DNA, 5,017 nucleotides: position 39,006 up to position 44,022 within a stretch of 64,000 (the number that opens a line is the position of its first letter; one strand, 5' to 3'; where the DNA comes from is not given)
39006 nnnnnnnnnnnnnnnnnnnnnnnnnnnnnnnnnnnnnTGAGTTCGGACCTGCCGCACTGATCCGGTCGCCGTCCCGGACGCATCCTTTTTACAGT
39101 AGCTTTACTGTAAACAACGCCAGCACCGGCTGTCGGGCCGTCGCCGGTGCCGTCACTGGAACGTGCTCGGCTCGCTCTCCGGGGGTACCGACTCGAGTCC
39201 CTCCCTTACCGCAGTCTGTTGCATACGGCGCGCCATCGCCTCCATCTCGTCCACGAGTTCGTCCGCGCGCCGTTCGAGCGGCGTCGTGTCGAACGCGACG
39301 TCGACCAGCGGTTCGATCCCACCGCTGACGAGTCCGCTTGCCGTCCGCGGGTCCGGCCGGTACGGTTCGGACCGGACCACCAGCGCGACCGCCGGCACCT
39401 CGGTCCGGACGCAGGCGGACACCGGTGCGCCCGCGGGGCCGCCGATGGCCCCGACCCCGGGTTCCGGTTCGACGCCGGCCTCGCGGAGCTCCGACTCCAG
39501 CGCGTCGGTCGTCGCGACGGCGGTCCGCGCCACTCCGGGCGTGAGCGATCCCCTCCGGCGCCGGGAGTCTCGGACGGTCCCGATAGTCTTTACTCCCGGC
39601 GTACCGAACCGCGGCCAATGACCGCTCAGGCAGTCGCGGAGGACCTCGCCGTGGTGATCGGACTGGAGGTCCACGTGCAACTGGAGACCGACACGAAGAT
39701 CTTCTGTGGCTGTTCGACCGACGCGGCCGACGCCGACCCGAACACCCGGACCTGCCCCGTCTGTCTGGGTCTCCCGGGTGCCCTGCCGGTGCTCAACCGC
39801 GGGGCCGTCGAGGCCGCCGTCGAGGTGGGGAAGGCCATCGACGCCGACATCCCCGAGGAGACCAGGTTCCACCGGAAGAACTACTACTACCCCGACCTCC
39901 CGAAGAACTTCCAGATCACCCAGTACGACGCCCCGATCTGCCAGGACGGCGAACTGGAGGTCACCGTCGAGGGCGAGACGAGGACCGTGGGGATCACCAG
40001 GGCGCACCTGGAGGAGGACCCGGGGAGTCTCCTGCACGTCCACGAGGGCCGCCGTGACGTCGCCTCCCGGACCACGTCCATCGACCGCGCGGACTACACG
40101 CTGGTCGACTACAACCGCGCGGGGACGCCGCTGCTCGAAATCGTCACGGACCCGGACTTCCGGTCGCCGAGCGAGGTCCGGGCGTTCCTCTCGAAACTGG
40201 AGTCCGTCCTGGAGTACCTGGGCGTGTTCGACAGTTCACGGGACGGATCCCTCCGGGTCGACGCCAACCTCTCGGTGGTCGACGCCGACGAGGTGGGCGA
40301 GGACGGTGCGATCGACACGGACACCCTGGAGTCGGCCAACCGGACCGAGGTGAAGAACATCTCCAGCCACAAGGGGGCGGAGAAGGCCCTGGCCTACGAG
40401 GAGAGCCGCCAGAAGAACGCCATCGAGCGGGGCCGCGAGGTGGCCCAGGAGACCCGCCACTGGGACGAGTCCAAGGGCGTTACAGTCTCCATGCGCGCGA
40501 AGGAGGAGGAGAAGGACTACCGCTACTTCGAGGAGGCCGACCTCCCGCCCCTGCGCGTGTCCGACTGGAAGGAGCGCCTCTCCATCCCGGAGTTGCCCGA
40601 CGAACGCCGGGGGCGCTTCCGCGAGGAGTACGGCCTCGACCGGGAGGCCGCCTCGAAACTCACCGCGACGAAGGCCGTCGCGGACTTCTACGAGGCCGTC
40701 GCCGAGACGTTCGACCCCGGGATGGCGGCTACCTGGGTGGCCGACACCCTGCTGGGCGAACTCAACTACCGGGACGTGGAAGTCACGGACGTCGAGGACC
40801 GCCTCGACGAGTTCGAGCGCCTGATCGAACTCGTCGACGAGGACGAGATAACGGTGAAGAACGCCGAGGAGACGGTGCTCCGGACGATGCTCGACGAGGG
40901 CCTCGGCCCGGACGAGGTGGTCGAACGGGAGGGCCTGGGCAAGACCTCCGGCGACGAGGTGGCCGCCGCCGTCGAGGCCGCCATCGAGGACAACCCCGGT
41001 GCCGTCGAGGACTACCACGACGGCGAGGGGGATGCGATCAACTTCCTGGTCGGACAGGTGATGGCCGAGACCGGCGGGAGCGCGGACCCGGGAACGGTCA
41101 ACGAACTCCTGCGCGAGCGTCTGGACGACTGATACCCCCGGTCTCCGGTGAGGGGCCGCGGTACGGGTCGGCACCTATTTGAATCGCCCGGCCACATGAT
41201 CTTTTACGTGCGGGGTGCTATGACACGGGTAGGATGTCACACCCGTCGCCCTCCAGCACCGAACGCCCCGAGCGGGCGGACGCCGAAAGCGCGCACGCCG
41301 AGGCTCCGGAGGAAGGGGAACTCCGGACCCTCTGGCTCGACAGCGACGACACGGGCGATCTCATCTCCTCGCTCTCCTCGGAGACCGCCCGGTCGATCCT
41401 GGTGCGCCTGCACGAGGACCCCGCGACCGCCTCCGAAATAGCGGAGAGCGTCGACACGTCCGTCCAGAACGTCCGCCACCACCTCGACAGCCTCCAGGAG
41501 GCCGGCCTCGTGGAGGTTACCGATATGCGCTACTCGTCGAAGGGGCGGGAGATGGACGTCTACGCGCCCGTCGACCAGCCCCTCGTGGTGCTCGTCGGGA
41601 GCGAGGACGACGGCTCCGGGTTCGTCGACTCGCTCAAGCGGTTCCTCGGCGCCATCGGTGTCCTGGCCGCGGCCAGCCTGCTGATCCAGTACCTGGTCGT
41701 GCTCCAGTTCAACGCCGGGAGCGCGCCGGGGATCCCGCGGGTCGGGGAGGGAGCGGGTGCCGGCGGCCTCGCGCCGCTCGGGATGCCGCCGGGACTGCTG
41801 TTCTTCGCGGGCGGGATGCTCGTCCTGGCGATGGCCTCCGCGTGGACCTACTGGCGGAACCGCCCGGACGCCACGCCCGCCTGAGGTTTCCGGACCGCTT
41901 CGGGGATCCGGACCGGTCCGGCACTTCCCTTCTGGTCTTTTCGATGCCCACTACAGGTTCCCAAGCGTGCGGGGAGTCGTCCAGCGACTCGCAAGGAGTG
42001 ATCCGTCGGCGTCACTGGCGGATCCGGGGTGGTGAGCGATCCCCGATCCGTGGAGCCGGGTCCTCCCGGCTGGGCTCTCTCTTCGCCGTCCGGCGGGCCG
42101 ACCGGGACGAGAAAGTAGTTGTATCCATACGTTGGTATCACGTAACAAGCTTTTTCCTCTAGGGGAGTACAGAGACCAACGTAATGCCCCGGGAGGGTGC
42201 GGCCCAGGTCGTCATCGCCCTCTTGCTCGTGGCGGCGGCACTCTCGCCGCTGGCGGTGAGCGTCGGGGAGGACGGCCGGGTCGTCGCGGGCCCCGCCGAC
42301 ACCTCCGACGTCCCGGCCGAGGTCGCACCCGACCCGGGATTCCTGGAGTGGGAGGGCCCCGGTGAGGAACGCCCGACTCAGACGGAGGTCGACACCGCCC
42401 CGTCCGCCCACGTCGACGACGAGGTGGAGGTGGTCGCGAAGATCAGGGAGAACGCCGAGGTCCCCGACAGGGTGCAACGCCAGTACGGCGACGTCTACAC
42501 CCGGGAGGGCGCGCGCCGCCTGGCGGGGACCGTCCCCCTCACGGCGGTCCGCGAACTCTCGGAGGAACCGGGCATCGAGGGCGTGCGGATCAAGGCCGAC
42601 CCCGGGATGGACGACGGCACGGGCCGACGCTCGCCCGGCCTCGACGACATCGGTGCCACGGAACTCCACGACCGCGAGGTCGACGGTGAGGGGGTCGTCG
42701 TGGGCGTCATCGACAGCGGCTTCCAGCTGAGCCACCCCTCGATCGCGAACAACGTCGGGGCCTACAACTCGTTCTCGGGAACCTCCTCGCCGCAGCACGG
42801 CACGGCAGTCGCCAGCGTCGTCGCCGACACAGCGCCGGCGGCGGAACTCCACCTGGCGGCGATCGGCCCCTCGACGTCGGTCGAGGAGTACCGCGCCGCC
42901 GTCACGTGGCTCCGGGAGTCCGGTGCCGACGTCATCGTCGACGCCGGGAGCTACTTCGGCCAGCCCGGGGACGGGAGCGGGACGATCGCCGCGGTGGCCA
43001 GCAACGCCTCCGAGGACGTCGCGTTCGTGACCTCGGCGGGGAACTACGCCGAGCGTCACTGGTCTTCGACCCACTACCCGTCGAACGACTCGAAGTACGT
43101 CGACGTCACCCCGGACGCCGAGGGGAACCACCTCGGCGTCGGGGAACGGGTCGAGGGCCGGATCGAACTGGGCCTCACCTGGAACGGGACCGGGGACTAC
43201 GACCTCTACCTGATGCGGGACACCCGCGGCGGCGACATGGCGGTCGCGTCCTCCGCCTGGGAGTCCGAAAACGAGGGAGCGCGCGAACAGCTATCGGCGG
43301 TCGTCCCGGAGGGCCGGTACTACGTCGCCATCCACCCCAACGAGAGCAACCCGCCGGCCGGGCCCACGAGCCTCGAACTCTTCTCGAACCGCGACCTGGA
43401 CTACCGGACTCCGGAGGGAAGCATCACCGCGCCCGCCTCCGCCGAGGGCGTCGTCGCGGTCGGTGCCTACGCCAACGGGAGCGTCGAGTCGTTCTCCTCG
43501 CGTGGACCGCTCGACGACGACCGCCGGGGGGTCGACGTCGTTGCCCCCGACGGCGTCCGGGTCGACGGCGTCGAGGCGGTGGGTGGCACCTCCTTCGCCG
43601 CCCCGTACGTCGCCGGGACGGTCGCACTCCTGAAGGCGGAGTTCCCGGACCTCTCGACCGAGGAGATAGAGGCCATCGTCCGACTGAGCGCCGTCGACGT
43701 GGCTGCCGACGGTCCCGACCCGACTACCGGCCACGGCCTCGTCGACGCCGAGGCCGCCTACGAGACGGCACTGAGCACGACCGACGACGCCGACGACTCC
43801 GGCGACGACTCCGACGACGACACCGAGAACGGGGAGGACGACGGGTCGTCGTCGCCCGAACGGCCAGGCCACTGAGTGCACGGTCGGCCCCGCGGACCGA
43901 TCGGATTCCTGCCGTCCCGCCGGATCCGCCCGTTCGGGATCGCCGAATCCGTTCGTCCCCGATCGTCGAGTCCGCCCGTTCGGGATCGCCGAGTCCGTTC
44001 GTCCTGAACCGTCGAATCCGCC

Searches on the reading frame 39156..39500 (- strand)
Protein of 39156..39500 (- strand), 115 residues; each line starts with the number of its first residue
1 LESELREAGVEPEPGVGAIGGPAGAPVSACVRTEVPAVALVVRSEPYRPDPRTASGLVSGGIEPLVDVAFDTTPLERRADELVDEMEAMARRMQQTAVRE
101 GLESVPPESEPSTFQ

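Call 14: search_protein_families(library=pfam, proteins=[window:39156-39500:-], max_evalue=0.01)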
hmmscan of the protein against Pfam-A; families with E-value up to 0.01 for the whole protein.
window:39156-39500:- (115 aa): 1 family
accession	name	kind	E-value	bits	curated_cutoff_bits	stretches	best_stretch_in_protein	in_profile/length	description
PF09754.15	PAC2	-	3.2e-10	40.6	25.8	1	11-89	137-214/215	PAC2 family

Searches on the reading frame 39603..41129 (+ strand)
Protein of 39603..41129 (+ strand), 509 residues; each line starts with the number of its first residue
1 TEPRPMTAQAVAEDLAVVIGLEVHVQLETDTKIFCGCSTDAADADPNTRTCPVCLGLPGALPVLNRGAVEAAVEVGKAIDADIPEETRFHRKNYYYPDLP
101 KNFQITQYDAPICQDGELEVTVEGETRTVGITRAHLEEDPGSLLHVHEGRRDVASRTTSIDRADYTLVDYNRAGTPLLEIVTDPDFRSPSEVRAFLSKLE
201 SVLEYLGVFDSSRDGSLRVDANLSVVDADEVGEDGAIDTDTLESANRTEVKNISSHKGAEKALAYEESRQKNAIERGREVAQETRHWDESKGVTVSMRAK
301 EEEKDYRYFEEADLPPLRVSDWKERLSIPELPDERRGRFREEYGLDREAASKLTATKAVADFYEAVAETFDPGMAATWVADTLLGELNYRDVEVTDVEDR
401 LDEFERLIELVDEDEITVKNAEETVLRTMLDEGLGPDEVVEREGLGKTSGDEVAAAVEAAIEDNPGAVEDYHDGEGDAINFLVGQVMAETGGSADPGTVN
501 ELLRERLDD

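Call 14: search_protein_families(library=pfam, proteins=[window:39603-41129:+], max_evalue=0.01)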
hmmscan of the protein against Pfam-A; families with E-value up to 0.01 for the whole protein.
window:39603-41129:+ (509 aa): 2 families
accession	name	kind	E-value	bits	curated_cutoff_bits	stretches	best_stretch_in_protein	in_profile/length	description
PF02934.20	GatB_N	-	3e-102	341.9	23.4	1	17-321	1-273/277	GatB/GatE catalytic domain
PF02637.23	GatB_Yqey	-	2.4e-36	125.2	27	1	362-507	2-148/148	GatB domain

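Call 30: find_related_loci(query=window:39603-41129:+, collection=metagenome_contigs, flank=10000)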
Query window:39603-41129:+ (509 aa) in metagenome_contigs; peptide patterns used: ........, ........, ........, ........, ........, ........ (x = any residue, [..] = any of these).
600 stretches matched a pattern (row limit reached: there are more); 319 encode a relative of the query (tblastn E <= 1e-3); the best 80 are kept; 80 distinct loci.
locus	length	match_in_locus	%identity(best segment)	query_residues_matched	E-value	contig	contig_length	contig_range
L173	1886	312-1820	83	6-509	0e+0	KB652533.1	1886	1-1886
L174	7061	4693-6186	79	4-509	0e+0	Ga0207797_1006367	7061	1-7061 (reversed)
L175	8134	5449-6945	78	1-508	0e+0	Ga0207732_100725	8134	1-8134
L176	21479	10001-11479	80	6-507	0e+0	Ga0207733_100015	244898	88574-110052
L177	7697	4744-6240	78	1-508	0e+0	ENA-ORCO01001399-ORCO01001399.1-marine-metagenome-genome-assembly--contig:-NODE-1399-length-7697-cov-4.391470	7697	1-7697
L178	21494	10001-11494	77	2-508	0e+0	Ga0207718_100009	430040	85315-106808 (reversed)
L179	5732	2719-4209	79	3-508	0e+0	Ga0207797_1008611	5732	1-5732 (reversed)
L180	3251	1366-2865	78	1-508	0e+0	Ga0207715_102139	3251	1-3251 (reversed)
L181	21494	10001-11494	77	2-508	0e+0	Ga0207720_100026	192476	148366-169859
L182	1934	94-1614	80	2-506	0e+0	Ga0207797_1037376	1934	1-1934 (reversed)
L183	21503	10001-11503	77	1-509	0e+0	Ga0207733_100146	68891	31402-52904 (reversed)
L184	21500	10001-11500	76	1-508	0e+0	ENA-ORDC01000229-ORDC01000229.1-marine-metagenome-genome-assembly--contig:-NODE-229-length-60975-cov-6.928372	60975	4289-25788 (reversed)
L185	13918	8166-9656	77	2-508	0e+0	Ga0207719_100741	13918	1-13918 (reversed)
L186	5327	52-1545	77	3-508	0e+0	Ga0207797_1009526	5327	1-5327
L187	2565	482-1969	77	6-509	0e+0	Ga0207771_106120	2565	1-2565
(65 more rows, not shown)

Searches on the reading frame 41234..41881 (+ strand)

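Call 49: search_protein_families(library=pfam, proteins=[window:41234-41881:+], max_evalue=0.001)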
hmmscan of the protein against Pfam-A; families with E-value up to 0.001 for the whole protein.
window:41234-41881:+ (216 aa): 12 families
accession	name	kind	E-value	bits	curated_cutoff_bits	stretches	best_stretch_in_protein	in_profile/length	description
PF12840.13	HTH_20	-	1.7e-14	53.9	27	1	47-95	1-50/51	Helix-turn-helix domain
PF24267.1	HVO_1552_C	-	2.8e-14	53.5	27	1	122-208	3-97/98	HVO_1552, C-terminal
PF01022.26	HTH_5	-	1.1e-08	35.2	22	1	50-94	2-46/47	Bacterial regulatory protein, arsR family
PF25213.1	HVO_A0261_N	-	3.4e-06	27.3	35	1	47-101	8-62/86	HVO_A0261 N-terminal domain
PF01978.25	TrmB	-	2.2e-05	24.6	25.6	1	59-114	18-66/68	Sugar-specific transcriptional regulator TrmB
PF24033.1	DUF7342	-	2.6e-05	24.7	31.6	1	53-97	8-51/150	Family of unknown function (DUF7342)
PF25212.1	HVO_A0114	-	6.7e-05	23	27.6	1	59-114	32-82/84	HVO_A0114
PF13412.12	HTH_24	-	8.5e-05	22.5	21.9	1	53-94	6-48/48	Winged helix-turn-helix DNA-binding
PF12802.13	MarR_2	-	9.1e-05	23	27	1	55-96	10-53/61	MarR family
PF02082.26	Rrf2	-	0.00021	21.9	30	1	60-95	19-55/132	Iron-dependent Transcriptional regulator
PF16365.12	EutK_C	-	0.00062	20.1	27.5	0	64-93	15-44/52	Ethanolamine utilization protein EutK C-terminus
PF24270.1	HTH_Cmi2_C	-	0.00071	20.3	27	1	53-100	78-125/125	Cmi2, C-terminal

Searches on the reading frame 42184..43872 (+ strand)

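Call 49: search_protein_families(library=pfam, proteins=[window:42184-43872:+], max_evalue=0.001)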
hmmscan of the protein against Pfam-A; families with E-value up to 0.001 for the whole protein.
window:42184-43872:+ (563 aa): 1 family
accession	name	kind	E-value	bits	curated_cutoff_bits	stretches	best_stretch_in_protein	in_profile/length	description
PF00082.27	Peptidase_S8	-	1.5e-31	110.2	21.8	2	411-518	161-288/288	Subtilase family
